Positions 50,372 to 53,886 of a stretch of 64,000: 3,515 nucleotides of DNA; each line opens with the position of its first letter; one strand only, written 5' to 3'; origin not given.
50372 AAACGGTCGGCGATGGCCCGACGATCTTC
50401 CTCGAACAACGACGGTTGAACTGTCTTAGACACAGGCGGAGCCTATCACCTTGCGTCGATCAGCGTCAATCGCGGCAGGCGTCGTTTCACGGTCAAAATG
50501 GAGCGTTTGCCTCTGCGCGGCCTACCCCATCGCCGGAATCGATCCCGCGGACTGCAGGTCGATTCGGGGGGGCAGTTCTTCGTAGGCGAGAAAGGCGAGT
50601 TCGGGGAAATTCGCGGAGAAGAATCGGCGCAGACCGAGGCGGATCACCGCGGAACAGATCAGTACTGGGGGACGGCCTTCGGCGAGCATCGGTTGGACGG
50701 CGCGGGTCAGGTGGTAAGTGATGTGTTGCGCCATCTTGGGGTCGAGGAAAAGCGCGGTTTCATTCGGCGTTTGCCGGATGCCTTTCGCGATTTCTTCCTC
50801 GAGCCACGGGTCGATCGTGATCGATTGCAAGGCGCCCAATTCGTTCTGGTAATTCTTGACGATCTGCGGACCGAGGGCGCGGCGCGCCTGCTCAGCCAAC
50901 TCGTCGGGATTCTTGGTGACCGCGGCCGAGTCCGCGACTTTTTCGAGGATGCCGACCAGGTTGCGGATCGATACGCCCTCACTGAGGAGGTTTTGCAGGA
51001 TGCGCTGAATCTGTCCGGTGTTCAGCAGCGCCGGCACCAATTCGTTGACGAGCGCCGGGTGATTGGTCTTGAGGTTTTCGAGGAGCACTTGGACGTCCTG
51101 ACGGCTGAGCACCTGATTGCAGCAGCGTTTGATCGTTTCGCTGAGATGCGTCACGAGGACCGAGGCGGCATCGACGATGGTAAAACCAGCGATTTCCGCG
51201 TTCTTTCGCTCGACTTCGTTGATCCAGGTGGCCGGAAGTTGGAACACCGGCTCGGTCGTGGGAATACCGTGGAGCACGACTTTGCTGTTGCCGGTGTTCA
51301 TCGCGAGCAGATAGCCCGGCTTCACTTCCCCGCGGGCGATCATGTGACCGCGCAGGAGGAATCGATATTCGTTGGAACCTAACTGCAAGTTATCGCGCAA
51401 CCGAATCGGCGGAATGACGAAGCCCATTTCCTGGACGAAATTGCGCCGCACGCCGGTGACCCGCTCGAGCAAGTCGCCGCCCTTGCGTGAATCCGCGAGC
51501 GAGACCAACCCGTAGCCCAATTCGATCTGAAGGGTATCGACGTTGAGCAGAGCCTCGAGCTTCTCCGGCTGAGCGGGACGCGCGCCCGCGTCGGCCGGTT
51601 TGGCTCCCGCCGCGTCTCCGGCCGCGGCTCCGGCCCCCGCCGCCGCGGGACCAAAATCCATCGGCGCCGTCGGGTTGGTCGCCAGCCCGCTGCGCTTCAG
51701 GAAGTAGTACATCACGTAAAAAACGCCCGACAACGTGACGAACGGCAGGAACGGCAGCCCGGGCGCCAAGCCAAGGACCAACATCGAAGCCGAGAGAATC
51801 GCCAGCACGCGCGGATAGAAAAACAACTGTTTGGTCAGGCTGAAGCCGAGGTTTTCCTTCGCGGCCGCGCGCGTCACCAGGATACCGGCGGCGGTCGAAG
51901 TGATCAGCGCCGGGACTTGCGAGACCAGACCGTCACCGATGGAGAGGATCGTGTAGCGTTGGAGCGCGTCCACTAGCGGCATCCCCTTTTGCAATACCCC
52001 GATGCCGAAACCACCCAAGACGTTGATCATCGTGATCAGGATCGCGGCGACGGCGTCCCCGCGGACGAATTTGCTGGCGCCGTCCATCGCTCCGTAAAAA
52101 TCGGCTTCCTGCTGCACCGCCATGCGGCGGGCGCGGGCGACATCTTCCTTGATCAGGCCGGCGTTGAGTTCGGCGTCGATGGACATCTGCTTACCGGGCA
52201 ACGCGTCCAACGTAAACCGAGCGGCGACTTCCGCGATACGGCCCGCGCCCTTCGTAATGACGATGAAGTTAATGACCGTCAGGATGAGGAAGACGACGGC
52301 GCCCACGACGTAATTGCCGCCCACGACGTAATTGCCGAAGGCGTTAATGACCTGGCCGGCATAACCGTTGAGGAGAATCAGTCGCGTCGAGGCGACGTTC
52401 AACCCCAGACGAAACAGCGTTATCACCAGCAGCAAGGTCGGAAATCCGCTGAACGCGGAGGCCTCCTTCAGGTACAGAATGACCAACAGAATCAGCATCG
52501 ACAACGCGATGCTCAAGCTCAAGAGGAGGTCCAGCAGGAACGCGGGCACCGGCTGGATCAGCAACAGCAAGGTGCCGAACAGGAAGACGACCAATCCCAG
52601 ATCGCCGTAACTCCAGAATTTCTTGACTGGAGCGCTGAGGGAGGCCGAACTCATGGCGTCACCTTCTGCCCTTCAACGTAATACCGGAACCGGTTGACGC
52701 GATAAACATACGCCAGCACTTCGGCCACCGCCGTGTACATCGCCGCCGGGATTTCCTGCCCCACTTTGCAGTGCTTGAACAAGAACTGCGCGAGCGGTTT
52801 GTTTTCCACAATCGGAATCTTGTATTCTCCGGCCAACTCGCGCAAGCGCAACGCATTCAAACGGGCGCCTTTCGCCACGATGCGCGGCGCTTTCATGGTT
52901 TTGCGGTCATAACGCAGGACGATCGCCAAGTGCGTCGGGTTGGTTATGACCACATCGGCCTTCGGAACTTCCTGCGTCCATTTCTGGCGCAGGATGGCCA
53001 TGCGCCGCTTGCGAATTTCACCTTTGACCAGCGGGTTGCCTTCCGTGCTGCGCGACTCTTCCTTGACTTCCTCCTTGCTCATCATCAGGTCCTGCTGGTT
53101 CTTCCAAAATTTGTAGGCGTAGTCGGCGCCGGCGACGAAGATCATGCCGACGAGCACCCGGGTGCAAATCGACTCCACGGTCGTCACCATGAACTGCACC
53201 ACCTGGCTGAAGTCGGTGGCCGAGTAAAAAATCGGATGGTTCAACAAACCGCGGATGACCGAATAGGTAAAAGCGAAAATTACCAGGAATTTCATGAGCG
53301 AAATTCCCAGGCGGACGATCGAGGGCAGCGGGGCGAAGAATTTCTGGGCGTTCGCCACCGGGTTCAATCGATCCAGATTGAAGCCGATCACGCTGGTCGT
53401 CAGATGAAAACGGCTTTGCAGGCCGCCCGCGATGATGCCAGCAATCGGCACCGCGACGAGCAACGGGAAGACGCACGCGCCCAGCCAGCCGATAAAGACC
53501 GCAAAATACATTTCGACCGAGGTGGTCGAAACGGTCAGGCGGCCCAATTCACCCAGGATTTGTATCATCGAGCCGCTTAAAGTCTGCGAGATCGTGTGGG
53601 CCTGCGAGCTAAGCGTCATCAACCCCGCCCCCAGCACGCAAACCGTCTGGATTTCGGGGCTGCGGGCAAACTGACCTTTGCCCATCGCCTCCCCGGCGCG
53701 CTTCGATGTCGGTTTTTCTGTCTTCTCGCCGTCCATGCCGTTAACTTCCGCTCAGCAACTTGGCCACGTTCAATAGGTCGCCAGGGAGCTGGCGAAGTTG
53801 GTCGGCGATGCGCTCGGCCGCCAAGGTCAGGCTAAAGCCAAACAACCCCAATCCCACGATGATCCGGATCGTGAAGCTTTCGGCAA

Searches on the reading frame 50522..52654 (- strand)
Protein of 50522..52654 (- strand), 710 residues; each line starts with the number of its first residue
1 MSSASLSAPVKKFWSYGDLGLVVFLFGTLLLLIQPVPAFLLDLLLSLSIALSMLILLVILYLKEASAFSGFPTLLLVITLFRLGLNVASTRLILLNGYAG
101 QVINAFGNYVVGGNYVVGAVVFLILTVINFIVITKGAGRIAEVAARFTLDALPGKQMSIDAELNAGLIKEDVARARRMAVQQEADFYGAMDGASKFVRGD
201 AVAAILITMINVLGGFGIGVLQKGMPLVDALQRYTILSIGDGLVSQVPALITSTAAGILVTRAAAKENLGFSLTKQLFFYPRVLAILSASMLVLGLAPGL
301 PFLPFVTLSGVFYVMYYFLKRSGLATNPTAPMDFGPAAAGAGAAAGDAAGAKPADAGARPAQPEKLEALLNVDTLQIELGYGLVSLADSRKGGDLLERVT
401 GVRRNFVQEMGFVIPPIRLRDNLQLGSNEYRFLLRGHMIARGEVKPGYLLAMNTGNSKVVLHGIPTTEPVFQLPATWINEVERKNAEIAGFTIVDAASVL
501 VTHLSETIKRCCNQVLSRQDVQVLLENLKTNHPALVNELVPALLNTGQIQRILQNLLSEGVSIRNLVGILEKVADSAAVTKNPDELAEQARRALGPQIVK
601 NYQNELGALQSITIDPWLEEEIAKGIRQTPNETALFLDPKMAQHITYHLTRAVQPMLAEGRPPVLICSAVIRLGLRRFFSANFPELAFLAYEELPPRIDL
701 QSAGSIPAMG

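Call 3: search_protein_families(library=pfam, proteins=[window:50522-52654:-], max_evalue=0.1)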
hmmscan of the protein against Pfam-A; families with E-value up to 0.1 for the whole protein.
window:50522-52654:- (710 aa): 2 families
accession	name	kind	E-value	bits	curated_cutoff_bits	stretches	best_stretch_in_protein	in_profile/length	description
PF00771.25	FHIPEP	-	1.1e-255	850.7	29.1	1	29-698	2-656/657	FHIPEP family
PF14145.11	YrhK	-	0.0096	16.2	26.1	0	13-39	28-54/58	YrhK-like protein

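Call 9: find_related_loci(query=window:50522-52654:-, collection=genome_contigs, flank=8000)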
Query window:50522-52654:- (710 aa) in genome_contigs; peptide patterns used: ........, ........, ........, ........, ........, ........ (x = any residue, [..] = any of these).
46 stretches matched a pattern; 6 encode a relative of the query (tblastn E <= 1e-3); 6 distinct loci.
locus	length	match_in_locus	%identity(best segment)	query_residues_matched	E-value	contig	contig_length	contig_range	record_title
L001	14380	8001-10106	79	1-708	0e+0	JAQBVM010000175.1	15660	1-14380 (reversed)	MAG: Verrucomicrobia bacterium isolate casp150-mb.181 NODE_9727_length_15660_cov_0.104299, whole genome shotgun sequence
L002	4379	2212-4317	78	1-708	0e+0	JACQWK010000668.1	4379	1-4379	MAG: Verrucomicrobia bacterium isolate NC_groundwater_1487_Ag_S-0.65um_59_29 S_p65_S5_coassembly_k141_4956829, whole gen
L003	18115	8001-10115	78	1-708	0e+0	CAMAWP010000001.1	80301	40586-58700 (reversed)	MAG: Akkermansia muciniphila isolate MaH-09apr19-44 genome assembly, contig: MaH-09apr19-C503, whole genome shotgun sequ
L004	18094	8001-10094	78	7-708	0e+0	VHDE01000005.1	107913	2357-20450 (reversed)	MAG: Verrucomicrobia bacterium isolate K_Offshore_80m_m1_157 K_Offshore_80m_m1_157_Ga0194132_10000274, whole genome shot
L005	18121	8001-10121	64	3-709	0e+0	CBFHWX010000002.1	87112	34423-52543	MAG: Limisphaerales bacterium isolate Co_bin_191_indper genome assembly, contig: Co_bin_191_indper_c2, whole genome shot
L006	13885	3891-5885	45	25-706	2e-180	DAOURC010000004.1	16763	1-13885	MAG TPA_asm: Eubacteriales bacterium isolate CSMAG_142 CSMAG_142_k141_4077067_length_16763_cov_8.9301, whole genome shot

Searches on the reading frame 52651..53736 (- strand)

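Call 3: search_protein_families(library=pfam, proteins=[window:52651-53736:-], max_evalue=0.1)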
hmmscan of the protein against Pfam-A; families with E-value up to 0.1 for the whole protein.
window:52651-53736:- (361 aa): 1 family
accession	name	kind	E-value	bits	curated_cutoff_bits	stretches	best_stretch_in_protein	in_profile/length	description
PF01312.24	Bac_export_2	-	5.9e-102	341.8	24.4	1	3-344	1-335/335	FlhB HrpN YscU SpaS Family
